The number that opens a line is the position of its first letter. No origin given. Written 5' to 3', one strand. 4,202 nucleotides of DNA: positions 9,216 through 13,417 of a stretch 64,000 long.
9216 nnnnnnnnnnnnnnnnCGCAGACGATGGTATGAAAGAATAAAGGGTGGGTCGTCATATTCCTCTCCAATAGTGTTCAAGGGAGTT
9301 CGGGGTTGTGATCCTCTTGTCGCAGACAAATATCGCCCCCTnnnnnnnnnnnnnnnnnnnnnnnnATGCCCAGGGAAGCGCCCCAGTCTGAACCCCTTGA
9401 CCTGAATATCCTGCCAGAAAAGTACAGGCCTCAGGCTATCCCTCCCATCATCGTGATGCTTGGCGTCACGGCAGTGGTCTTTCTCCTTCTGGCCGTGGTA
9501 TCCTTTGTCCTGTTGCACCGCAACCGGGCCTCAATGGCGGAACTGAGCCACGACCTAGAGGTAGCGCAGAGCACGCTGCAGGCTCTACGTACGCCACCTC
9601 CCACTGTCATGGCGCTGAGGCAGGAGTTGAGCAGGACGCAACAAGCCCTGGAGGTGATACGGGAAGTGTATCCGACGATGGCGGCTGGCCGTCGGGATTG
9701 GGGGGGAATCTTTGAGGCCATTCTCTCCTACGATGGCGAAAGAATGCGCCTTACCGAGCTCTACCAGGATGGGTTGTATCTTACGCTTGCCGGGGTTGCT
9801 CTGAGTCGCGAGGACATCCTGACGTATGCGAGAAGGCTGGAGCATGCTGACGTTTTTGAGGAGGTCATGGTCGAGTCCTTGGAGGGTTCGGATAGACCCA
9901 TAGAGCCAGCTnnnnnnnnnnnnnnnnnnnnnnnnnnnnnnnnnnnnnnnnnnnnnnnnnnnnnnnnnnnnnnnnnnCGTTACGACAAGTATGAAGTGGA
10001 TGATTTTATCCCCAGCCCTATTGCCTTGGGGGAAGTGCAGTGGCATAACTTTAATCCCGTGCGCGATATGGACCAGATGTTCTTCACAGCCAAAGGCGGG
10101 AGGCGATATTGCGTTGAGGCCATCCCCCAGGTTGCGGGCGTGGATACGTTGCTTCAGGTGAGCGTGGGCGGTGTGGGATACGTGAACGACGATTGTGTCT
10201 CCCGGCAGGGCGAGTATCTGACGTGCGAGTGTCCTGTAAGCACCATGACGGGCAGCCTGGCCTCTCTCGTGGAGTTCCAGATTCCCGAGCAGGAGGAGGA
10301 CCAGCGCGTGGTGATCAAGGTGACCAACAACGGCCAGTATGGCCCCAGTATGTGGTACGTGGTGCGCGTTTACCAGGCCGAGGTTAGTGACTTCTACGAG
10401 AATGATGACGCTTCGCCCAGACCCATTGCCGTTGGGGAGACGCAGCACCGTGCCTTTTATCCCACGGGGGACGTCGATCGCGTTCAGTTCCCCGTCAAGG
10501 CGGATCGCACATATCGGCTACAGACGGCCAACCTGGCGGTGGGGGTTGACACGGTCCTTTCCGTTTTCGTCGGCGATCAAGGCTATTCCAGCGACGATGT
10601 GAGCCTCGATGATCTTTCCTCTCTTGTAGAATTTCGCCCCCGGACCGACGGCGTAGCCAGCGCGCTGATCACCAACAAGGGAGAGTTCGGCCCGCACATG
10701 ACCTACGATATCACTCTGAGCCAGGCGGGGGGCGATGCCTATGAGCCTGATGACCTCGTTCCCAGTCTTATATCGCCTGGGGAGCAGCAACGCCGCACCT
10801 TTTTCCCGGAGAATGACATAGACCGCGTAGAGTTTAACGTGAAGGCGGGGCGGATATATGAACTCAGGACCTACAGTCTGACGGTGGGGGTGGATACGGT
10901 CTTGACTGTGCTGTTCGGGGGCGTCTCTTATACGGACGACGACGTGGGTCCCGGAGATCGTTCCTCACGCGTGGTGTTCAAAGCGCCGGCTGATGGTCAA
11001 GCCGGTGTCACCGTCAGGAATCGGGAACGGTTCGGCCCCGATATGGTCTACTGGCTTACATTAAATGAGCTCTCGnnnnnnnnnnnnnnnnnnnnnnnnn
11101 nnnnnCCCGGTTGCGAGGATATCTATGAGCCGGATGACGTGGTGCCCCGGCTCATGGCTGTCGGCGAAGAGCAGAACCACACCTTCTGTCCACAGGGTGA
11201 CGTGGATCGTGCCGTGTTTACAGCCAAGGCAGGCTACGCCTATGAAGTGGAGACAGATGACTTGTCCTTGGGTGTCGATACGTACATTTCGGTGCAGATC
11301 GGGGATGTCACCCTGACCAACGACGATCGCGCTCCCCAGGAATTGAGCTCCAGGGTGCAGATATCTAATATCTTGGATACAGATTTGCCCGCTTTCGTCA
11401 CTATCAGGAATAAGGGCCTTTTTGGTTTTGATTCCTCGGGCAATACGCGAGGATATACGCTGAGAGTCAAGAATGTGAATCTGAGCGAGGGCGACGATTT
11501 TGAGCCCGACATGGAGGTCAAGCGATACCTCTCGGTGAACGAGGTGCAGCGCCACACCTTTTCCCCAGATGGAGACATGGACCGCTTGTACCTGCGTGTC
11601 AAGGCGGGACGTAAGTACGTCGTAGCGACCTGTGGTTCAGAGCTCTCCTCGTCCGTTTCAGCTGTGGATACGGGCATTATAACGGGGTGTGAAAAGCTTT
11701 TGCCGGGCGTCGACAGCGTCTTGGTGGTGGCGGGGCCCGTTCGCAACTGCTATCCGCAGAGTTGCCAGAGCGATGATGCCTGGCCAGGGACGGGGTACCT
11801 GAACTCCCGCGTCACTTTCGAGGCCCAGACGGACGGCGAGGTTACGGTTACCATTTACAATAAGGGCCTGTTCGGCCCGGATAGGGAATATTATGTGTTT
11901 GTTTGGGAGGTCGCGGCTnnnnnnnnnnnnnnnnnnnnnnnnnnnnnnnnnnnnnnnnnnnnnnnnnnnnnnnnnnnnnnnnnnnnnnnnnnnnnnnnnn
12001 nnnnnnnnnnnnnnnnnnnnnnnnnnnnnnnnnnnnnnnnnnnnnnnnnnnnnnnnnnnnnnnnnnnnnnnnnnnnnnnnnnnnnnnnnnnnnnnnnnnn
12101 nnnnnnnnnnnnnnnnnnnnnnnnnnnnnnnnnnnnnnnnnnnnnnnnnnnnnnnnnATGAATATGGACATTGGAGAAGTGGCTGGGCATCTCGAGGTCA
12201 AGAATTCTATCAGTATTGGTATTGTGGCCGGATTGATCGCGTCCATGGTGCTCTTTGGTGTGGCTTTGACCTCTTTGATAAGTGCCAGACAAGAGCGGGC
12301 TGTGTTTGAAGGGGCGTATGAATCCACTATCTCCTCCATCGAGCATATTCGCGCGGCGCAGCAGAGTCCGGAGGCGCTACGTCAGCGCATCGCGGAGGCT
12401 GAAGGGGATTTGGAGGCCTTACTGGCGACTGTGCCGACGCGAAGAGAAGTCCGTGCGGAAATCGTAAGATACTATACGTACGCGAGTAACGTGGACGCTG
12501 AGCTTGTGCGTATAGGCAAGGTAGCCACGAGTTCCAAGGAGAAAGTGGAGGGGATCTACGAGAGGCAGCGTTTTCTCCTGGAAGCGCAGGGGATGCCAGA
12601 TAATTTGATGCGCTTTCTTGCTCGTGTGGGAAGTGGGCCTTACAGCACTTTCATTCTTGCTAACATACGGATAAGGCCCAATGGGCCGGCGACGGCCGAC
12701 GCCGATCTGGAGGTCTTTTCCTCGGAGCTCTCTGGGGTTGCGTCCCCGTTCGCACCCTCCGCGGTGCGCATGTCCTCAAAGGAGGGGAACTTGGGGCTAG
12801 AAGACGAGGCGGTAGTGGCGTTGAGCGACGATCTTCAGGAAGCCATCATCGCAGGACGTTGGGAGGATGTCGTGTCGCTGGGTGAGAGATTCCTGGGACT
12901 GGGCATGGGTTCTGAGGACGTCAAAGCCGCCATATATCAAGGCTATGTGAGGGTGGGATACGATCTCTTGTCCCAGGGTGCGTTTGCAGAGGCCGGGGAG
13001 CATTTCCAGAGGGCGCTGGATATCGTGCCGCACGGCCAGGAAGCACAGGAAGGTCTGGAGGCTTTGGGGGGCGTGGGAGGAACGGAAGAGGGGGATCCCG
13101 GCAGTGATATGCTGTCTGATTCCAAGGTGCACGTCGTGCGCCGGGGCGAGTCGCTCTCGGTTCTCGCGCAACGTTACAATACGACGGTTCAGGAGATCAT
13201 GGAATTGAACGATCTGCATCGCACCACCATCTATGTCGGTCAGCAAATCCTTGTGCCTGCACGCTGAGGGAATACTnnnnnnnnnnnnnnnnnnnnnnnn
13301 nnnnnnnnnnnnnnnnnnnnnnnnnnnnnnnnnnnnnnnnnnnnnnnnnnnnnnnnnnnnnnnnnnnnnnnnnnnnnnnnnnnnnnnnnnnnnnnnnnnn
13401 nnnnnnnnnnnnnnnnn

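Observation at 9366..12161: PilN fused to five PPC-like domains: a giant extracytoplasmic extension of the pilus alignment subcomplex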

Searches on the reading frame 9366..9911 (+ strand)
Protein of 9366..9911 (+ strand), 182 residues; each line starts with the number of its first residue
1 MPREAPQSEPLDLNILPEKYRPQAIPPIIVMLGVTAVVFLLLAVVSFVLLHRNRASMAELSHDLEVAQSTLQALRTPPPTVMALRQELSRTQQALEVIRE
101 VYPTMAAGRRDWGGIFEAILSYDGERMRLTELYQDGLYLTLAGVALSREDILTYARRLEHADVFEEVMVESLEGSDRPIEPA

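Call 6: search_protein_families(library=pfam, proteins=[window:9366-9911:+], max_evalue=10)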
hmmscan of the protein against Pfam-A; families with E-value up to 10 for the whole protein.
seq(182 aa): 2 families
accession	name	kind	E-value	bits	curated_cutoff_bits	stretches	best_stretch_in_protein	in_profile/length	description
PF05137.18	PilN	-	2.6e-05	24.6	22.8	1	126-174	13-61/78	Fimbrial assembly protein (PilN)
PF02533.20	PsbK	-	0.19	12.3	25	1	15-45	5-33/41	Photosystem II 4 kDa reaction centre component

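Call 11: search_protein_families(library=pfam, proteins=[window:9366-9893:+], max_evalue=1)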
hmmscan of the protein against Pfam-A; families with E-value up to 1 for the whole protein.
seq(176 aa): 2 families
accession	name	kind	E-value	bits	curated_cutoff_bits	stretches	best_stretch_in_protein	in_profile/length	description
PF05137.18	PilN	-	3.8e-05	24.1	22.8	1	126-172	13-59/78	Fimbrial assembly protein (PilN)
PF02533.20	PsbK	-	0.18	12.4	25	1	15-45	5-33/41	Photosystem II 4 kDa reaction centre component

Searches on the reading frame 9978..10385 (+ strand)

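Call 6: search_protein_families(library=pfam, proteins=[window:9978-10385:+], max_evalue=10)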
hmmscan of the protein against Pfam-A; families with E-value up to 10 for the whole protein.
seq(136 aa): 1 family
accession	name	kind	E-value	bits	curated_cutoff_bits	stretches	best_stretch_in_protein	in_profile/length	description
PF02136.26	NTF2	-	0.18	12.7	21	1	17-47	79-110/116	Nuclear transport factor 2 (NTF2) domain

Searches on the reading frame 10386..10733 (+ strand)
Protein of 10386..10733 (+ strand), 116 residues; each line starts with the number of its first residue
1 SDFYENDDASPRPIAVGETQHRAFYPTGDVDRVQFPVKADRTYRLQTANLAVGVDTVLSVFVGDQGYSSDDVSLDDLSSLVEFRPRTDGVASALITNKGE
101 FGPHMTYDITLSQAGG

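Call 6: search_protein_families(library=pfam, proteins=[window:10386-10733:+], max_evalue=10)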
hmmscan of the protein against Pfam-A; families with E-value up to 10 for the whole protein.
seq(116 aa): 1 family
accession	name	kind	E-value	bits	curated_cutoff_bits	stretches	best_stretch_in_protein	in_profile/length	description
PF16640.11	Big_3_5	-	0.054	14.5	35.5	1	35-69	43-77/88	Bacterial Ig-like domain (group 3)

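Call 46: search_solved_structures(query=A3, max_evalue=1, show_alignments=3)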
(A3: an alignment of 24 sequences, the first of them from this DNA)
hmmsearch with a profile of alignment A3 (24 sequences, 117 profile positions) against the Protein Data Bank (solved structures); distinct sequences matched with E-value up to 1: 8.
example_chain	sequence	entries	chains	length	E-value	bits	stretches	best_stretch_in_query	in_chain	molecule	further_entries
9y6s_9M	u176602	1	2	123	0.028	17.8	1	27-74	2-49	Dynein light chain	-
8t4a_H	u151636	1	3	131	0.17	15.3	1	67-112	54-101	RM_N332_36 heavy chain Fv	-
6p3b_H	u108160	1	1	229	0.6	13.5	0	67-112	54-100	DH501UCA Fab Heavy chain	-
7f2f_A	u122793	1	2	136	0.61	13.5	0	11-57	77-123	Serine-rich protein TYE7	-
9pf9_H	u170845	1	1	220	0.71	13.3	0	67-107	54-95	Fab ATX-350-2 heavy chain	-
9i1q_I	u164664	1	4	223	0.75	13.2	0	67-112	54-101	heavy chain hA3-Fab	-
8erq_H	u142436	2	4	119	0.86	13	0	67-107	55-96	S2X324 Fab heavy chain | S2X324 heavy chain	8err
3wky_A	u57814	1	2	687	0.92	12.9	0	56-113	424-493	Prophenoloxidase b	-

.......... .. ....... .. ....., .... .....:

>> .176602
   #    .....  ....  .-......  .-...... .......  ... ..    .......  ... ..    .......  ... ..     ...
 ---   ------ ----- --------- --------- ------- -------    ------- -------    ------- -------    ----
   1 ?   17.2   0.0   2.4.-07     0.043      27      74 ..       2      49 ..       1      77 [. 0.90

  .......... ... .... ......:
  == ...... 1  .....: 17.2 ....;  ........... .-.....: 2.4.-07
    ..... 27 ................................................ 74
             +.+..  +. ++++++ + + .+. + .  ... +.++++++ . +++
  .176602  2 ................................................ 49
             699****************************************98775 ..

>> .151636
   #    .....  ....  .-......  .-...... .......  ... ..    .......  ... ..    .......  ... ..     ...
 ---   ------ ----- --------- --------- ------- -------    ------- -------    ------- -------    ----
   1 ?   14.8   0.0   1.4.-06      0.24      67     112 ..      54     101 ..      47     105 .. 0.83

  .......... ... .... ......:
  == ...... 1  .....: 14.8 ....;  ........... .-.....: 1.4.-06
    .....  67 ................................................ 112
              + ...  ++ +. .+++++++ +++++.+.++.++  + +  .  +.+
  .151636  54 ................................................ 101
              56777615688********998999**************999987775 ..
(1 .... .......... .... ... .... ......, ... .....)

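Call 47: search_protein_families(library=pfam, alignment_id=A3, max_evalue=0.01)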
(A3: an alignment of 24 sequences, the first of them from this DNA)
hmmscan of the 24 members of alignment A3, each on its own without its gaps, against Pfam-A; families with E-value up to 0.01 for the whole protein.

A. member 1, seq(116 aa): 0 families

B. families by the number of members that match (of 24 scanned): 1 family
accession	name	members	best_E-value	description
PF04151.21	PPC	3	6.4e-06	Bacterial pre-peptidase C-terminal domain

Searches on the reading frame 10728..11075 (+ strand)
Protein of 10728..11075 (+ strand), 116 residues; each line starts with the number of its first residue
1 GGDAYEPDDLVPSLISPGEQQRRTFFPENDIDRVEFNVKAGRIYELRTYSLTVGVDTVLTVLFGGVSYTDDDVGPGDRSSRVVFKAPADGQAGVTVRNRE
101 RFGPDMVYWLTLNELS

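Call 6: search_protein_families(library=pfam, proteins=[window:10728-11075:+], max_evalue=10)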
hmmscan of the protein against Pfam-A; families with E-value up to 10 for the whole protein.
seq(116 aa): 1 family
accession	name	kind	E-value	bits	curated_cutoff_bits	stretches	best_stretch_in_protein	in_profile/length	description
PF04151.21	PPC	-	0.00031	22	25.9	1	32-96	3-68/70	Bacterial pre-peptidase C-terminal domain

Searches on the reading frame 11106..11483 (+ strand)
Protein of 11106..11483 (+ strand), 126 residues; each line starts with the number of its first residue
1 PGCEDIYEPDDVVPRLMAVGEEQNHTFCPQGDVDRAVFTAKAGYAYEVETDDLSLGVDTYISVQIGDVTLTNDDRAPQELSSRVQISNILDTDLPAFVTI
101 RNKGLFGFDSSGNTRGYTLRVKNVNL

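Call 6: search_protein_families(library=pfam, proteins=[window:11106-11483:+], max_evalue=10)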
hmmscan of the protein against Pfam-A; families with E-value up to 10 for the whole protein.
seq(126 aa): 1 family
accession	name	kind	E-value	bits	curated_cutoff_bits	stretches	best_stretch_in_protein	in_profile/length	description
PF04151.21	PPC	-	0.039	15.3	25.9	1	32-80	1-48/70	Bacterial pre-peptidase C-terminal domain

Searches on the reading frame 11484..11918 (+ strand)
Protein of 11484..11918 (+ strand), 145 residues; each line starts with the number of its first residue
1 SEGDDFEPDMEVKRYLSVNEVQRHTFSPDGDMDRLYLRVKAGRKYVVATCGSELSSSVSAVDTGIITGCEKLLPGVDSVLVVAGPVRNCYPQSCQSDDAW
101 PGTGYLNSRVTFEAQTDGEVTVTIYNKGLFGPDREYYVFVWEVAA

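Call 6: search_protein_families(library=pfam, proteins=[window:11484-11918:+], max_evalue=10)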
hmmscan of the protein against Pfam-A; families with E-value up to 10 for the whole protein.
seq(145 aa): 1 family
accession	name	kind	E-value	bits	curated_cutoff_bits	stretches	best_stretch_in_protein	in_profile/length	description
PF08479.16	POTRA_2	-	0.083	13.2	24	1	103-124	50-73/76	POTRA domain, ShlB-type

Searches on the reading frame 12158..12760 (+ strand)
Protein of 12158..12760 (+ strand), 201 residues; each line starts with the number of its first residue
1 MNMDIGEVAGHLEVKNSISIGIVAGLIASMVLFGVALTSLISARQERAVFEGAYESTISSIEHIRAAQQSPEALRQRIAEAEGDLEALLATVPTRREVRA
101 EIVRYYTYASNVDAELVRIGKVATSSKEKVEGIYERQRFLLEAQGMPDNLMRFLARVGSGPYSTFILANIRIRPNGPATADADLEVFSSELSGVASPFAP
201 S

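Call 16: search_protein_families(library=pfam, proteins=[window:12158-12760:+], max_evalue=0.1)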
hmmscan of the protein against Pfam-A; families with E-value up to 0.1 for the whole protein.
seq(201 aa): 3 families
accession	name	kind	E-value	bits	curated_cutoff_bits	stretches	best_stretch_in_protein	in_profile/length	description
PF25306.1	DUF7880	-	0.013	16.1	27.5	1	67-95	91-119/127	Domain of unknown function (DUF7880)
PF25804.1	SYNE3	-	0.075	14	30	0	57-97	24-64/83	Nesprin-3 domain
PF21810.3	DUF6880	-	0.085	12.3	27.3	1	65-153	220-313/472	Family of unknown function (DUF6880)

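Call 53: search_solved_structures(query=A5, max_evalue=10, show_alignments=2)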
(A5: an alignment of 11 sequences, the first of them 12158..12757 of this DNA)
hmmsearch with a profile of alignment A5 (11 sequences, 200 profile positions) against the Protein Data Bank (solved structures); distinct sequences matched with E-value up to 10: 17.
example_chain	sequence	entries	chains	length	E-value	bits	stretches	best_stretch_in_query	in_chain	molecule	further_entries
7y9n_A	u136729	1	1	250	0.00036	23.5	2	49-133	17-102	Spike protein S2',5HB-H2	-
6b87_A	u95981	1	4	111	0.029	17.3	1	3-48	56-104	TMHC2_E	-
9qxt_E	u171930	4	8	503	0.2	14.6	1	40-122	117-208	JetA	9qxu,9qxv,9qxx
8q72_E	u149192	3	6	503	0.2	14.6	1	40-122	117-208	JetA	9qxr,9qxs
8as8_E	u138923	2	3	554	0.23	14.4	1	40-122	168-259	JetA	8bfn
4nno_A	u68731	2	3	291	0.33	13.9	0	108-149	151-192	Lipoprotein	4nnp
5hdq_A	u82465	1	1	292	0.33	13.9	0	108-149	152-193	ABC transporter substrate-binding protein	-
2rjz_A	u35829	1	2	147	0.39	13.6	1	65-179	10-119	PilO protein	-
4k3v_A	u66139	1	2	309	0.39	13.6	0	108-149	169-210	ABC superfamily ATP binding cassette transporter, binding protein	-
5z3g_O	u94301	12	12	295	0.43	13.5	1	132-189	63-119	Ribosome production factor 1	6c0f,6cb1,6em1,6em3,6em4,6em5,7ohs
8vaa_K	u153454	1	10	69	0.54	13.2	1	45-104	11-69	F-actin-binding Coiled-Coil domain of LFAT1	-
3qao_A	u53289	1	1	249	1.2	12.1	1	56-129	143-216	MerR-like transcriptional regulator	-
5ejb_B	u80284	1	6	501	1.3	12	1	2-70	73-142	Fusion glycoprotein F0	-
5lxn_A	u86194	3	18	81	1.9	11.4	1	47-105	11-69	Transforming acidic coiled-coil-containing protein 3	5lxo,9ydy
7ki6_A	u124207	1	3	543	2.1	11.2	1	2-70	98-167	Fusion glycoprotein F0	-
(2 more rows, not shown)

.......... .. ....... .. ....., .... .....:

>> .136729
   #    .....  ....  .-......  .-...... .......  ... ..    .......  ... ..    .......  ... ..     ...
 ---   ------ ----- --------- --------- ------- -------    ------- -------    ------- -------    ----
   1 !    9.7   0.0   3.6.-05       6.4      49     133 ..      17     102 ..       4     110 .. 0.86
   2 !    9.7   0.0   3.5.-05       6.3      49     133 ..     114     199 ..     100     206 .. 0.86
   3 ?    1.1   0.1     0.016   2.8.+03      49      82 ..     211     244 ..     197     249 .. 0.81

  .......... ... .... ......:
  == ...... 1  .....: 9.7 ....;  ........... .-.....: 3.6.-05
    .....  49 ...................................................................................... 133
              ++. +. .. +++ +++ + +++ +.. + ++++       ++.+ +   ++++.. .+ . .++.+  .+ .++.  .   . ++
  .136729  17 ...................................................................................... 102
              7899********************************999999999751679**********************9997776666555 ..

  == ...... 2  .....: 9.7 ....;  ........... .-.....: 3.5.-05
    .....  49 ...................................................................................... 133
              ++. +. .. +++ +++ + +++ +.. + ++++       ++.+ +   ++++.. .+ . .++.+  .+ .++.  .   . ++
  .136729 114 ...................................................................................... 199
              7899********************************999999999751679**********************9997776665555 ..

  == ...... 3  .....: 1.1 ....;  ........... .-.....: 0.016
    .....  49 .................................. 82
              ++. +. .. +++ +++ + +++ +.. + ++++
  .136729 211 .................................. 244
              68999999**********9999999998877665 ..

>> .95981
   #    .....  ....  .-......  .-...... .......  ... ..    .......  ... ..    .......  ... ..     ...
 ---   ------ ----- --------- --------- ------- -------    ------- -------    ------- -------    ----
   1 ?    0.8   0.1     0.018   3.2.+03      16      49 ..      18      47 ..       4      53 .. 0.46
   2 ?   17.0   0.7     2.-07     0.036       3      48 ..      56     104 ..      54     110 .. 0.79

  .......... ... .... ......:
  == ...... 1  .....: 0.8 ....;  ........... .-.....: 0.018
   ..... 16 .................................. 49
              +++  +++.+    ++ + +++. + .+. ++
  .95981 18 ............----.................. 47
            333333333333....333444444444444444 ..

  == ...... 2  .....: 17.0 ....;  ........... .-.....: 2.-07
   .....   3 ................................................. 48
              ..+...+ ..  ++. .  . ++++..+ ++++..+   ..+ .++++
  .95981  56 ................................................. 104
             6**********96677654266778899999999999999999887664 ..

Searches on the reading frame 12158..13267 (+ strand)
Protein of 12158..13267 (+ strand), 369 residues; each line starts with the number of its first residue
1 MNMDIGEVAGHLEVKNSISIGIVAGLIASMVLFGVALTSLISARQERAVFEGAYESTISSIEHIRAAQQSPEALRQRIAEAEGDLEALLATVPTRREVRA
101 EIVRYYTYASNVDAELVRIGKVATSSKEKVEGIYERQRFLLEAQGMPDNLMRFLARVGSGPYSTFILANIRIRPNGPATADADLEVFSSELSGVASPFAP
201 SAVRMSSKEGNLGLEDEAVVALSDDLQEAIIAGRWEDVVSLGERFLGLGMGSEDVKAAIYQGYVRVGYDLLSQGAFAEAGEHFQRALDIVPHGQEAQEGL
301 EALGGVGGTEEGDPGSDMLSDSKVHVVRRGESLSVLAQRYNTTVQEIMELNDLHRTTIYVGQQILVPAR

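Call 5: search_protein_families(library=pfam, proteins=[window:12158-13267:+], max_evalue=0.01)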
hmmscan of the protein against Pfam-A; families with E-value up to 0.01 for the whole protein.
window:12158-13267:+ (369 aa): 4 families
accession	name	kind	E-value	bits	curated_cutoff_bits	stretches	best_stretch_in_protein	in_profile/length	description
PF01476.26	LysM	-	2.3e-14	53.5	20.9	1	325-367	1-43/43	LysM domain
PF23473.1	LysM3_LYK4_5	-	9.9e-05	22.8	29.3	1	326-367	6-47/48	LYK4/5 LysM3 domain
PF07719.23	TPR_2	-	0.0021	18.5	27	0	262-291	3-32/34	Tetratricopeptide repeat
PF13428.12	TPR_14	-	0.0054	17.8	23.5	0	266-298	7-39/44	Tetratricopeptide repeat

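Call 59: search_protein_families(library=ncbifam, proteins=[window:12158-13267:+], max_evalue=0.001)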
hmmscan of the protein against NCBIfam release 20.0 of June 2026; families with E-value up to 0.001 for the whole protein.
window:12158-13267:+ (369 aa): 6 families
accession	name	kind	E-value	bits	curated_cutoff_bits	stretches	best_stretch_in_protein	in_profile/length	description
NF010723.1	PRK14125.1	equivalog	2.2e-06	27.6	60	1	323-368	33-86/87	cell division suppressor protein YneA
NF004974.0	PRK06347.1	equivalog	9.2e-06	24.9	701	1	320-365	545-590/592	1,4-beta-N-acetylmuramoylhydrolase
NF010495.0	PRK13914.1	equivalog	2.4e-05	23.5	647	1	322-366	199-243/481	invasion associated endopeptidase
NF008050.0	PRK10783.1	equivalog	7.1e-05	21.3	508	1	319-366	340-387/457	murein transglycosylase D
TIGR02907.1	spore_VI_D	equivalog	0.00051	19.7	169.85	1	323-367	300-344/344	stage VI sporulation protein D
NF041208.1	celldiv_DipM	equivalog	0.00082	18.7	740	0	317-368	178-229/419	cell division endopeptidase DipM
